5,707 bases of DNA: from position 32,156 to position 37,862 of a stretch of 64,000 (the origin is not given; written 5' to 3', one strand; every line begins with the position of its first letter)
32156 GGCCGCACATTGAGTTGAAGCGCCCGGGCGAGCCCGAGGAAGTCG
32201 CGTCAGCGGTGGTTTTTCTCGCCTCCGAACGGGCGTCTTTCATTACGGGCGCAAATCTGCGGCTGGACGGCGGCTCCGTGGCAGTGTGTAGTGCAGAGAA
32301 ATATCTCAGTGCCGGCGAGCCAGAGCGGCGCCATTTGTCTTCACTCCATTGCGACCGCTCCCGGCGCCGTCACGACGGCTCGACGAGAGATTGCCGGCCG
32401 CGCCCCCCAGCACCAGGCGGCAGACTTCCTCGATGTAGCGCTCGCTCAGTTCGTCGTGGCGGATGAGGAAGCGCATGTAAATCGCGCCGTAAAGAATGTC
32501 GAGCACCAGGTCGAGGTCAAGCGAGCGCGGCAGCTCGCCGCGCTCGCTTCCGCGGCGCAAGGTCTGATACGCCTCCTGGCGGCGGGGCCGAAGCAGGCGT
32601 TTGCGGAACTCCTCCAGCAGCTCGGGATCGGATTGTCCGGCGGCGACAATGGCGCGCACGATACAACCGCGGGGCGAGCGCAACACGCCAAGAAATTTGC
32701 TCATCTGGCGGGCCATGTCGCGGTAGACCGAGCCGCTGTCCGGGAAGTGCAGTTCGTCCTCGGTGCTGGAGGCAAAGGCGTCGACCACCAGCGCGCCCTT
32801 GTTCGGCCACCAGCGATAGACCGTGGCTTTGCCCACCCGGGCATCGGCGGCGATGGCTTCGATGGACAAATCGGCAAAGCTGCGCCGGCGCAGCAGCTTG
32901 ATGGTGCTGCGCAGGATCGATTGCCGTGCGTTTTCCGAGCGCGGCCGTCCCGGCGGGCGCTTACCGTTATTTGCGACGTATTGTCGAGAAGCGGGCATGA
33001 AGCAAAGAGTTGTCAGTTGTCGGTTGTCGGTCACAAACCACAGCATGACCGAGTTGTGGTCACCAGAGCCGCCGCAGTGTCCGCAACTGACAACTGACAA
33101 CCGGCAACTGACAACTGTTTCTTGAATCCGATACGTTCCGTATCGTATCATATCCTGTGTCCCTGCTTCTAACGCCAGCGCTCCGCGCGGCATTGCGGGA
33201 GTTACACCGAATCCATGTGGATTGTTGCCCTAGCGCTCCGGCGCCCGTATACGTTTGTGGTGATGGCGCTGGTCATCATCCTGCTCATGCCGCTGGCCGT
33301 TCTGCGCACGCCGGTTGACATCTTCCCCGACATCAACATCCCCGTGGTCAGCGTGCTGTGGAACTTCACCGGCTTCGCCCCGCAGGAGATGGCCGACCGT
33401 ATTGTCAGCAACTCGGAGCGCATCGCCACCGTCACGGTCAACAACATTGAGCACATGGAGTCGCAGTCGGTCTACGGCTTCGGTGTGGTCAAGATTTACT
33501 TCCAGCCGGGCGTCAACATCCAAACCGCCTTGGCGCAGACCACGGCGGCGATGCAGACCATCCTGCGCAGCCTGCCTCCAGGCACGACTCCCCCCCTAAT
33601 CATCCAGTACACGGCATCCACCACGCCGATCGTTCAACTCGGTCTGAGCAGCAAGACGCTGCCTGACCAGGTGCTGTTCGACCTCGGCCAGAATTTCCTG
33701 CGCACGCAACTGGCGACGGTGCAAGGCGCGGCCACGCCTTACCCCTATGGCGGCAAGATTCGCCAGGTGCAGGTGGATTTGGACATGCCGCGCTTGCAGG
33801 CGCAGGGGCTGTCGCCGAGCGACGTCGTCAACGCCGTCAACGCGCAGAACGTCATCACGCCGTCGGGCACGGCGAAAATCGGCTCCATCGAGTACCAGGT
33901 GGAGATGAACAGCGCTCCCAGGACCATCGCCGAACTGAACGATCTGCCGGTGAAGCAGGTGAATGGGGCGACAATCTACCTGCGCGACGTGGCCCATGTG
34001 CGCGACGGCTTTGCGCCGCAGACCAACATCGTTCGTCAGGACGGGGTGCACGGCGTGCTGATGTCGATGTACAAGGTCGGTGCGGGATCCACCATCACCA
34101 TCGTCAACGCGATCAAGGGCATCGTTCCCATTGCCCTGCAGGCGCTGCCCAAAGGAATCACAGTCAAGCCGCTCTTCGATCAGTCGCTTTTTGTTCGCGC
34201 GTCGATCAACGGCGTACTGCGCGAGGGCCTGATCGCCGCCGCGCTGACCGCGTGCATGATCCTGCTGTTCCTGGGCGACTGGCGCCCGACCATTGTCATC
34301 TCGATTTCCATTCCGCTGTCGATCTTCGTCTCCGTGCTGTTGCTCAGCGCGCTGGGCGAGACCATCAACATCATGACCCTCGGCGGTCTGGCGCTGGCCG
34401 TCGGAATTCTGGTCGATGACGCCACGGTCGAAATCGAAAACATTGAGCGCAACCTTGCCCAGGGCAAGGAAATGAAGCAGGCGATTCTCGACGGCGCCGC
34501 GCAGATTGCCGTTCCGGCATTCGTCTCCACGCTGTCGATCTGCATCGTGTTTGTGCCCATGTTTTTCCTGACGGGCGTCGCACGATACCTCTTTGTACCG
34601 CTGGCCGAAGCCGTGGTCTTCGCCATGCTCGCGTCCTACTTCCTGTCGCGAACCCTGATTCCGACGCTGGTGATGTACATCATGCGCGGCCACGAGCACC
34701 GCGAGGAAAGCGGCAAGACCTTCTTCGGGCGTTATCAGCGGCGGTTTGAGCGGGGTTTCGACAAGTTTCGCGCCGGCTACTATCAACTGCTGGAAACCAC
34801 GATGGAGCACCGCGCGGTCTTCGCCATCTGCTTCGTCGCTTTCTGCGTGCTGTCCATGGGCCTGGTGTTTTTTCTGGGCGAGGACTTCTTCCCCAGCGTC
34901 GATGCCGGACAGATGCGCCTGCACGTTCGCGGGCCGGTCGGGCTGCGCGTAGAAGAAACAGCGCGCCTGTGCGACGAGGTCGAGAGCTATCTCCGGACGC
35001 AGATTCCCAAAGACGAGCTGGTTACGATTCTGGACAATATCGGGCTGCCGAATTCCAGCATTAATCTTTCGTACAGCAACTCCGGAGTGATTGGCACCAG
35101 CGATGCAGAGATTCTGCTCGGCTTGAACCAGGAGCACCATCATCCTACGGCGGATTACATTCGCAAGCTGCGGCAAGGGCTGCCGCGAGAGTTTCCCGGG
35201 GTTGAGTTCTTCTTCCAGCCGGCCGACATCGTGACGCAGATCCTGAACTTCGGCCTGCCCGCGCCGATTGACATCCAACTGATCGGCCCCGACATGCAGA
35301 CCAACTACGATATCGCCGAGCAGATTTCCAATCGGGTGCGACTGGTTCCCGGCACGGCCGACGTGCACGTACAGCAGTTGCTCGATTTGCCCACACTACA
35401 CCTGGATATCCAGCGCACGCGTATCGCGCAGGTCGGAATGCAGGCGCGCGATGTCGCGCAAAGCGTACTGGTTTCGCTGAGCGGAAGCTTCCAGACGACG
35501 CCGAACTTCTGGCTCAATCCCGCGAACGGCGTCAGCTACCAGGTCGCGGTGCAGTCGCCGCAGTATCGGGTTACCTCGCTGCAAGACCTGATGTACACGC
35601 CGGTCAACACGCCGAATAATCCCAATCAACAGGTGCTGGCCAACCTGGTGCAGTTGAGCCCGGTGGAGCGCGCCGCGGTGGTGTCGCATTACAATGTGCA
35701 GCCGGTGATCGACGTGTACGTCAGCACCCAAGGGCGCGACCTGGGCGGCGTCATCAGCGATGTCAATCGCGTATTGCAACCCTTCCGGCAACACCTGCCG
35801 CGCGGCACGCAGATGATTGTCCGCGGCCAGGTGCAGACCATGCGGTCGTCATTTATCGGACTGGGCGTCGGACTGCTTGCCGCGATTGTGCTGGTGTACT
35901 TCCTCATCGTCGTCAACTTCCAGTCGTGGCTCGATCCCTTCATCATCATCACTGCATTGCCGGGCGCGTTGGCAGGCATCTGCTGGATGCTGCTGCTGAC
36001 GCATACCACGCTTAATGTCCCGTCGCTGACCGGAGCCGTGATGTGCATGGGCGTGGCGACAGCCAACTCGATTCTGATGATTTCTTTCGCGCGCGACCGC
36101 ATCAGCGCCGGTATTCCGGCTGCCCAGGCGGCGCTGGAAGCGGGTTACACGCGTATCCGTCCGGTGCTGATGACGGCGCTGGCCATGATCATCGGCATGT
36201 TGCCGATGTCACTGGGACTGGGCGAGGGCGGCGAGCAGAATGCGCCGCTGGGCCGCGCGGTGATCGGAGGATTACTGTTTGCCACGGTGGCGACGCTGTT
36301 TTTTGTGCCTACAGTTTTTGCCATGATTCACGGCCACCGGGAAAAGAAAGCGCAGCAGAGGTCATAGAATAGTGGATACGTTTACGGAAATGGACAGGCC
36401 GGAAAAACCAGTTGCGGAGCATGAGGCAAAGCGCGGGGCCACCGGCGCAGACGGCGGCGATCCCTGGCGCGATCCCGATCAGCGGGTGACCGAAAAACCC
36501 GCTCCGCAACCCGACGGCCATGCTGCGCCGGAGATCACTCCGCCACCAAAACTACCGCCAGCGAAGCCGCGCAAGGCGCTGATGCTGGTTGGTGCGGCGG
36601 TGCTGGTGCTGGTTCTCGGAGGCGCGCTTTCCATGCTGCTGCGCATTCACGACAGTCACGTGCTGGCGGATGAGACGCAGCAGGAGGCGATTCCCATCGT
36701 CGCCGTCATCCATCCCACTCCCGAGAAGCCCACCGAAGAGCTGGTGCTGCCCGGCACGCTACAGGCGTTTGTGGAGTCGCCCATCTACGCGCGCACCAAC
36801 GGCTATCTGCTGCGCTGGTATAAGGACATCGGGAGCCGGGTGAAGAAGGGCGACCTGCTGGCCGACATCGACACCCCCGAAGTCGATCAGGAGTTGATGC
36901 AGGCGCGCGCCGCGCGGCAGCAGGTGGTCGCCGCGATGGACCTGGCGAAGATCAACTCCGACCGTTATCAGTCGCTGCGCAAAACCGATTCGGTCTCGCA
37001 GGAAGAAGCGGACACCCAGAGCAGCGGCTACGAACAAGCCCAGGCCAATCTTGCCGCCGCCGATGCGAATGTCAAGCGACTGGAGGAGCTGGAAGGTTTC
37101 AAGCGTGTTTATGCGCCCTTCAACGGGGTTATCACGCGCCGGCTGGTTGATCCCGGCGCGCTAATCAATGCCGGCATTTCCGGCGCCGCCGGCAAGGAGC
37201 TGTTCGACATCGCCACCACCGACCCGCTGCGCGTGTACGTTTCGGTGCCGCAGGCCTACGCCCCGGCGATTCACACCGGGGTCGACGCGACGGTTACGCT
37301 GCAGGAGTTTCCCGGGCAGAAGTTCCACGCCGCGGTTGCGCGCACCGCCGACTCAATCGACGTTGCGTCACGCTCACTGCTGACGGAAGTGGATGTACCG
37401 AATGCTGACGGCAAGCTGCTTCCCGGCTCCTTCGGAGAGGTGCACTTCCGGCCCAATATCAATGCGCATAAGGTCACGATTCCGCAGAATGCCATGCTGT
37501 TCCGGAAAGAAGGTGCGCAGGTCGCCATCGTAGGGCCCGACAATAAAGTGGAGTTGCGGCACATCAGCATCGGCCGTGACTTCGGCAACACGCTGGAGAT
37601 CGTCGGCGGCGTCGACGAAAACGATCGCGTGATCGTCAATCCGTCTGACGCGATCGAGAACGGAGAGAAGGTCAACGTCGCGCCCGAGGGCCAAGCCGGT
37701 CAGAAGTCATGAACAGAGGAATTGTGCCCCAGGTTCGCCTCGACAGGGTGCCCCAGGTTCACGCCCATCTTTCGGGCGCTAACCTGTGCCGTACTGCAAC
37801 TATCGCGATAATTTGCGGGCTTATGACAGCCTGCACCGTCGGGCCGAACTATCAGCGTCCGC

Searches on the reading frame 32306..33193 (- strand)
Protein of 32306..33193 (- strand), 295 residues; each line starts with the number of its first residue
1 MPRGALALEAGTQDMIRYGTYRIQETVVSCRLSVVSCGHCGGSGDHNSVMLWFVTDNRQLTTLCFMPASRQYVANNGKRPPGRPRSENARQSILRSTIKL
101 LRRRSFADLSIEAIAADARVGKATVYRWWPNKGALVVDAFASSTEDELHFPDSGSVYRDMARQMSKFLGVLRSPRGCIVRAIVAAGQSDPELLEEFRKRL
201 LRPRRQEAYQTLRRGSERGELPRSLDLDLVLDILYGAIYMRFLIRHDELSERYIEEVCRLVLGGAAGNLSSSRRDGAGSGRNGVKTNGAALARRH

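Call 16: search_protein_families(library=pfam, proteins=[window:32306-33193:-])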
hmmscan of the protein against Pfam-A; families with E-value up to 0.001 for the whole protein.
window:32306-33193:- (295 aa): 2 families
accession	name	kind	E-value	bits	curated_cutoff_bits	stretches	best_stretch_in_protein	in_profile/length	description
PF16859.10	TetR_C_11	-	6.7e-30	104.2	32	1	151-261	2-113/113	Tetracyclin repressor-like, C-terminal domain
PF00440.29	TetR_N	-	7.6e-09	35.7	24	1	93-137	1-45/47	Bacterial regulatory proteins, tetR family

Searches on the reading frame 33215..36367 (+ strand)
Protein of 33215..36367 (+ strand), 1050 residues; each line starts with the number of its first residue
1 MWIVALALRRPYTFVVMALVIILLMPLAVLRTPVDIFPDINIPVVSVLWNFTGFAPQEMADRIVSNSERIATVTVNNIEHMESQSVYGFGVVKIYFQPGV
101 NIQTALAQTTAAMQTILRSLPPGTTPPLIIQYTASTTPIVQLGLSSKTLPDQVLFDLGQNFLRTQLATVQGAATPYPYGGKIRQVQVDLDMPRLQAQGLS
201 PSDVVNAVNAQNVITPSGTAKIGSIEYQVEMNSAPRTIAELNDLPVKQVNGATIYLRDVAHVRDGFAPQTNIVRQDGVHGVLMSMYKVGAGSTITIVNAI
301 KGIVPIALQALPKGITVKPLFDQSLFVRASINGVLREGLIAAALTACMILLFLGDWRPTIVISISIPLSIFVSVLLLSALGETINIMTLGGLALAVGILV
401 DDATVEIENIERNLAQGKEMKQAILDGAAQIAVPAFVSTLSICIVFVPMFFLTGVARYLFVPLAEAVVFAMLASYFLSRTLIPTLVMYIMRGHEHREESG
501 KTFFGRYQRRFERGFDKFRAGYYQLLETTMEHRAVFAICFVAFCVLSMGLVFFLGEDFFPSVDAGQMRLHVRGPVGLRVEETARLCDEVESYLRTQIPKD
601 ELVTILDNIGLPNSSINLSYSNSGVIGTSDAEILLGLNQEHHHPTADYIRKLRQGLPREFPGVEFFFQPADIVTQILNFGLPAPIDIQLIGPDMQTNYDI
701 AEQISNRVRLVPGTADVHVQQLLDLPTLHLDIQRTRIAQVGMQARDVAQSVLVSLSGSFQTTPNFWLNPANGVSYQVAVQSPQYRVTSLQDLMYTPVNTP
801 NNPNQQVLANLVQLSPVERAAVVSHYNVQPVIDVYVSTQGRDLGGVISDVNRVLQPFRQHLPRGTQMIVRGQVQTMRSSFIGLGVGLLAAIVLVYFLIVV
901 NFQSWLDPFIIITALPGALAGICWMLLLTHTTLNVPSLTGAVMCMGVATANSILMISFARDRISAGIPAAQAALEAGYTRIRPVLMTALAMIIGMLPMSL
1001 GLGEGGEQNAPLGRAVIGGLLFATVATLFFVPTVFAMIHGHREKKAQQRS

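Call 16: search_protein_families(library=pfam, proteins=[window:33215-36367:+])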
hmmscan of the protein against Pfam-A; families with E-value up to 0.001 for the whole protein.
window:33215-36367:+ (1050 aa): 2 families
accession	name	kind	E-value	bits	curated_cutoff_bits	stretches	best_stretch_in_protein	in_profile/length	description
PF00873.25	ACR_tran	-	1.8e-200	668.7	28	1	3-1039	1-1021/1021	AcrB/AcrD/AcrF family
PF03176.21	MMPL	-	0.00047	19.6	20.5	1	883-1042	145-305/333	MMPL family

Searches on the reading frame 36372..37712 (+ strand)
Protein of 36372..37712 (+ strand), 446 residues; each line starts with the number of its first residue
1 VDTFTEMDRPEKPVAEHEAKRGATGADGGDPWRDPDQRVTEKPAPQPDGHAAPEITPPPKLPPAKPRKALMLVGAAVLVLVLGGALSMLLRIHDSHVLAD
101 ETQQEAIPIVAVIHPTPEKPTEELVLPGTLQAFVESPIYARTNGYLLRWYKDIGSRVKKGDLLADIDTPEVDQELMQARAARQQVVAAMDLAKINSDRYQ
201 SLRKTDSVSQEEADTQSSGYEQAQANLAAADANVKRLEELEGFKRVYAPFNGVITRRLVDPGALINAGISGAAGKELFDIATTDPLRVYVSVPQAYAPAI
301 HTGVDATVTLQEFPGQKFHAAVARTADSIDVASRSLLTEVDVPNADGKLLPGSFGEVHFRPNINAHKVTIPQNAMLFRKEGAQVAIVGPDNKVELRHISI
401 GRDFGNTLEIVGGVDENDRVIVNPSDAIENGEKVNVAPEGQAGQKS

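Call 59: search_protein_families(library=pfam, proteins=[window:36372-37712:+])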
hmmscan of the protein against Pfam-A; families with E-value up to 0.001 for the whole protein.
window:36372-37712:+ (446 aa): 2 families
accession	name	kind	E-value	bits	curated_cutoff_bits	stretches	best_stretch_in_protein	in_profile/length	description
PF16576.10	HlyD_D23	-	2.9e-22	79.4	30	1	138-354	22-213/214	Barrel-sandwich domain of CusB or HlyD membrane-fusion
PF13437.12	HlyD_3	-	7e-13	49.7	22.2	1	246-352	2-106/106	HlyD family secretion protein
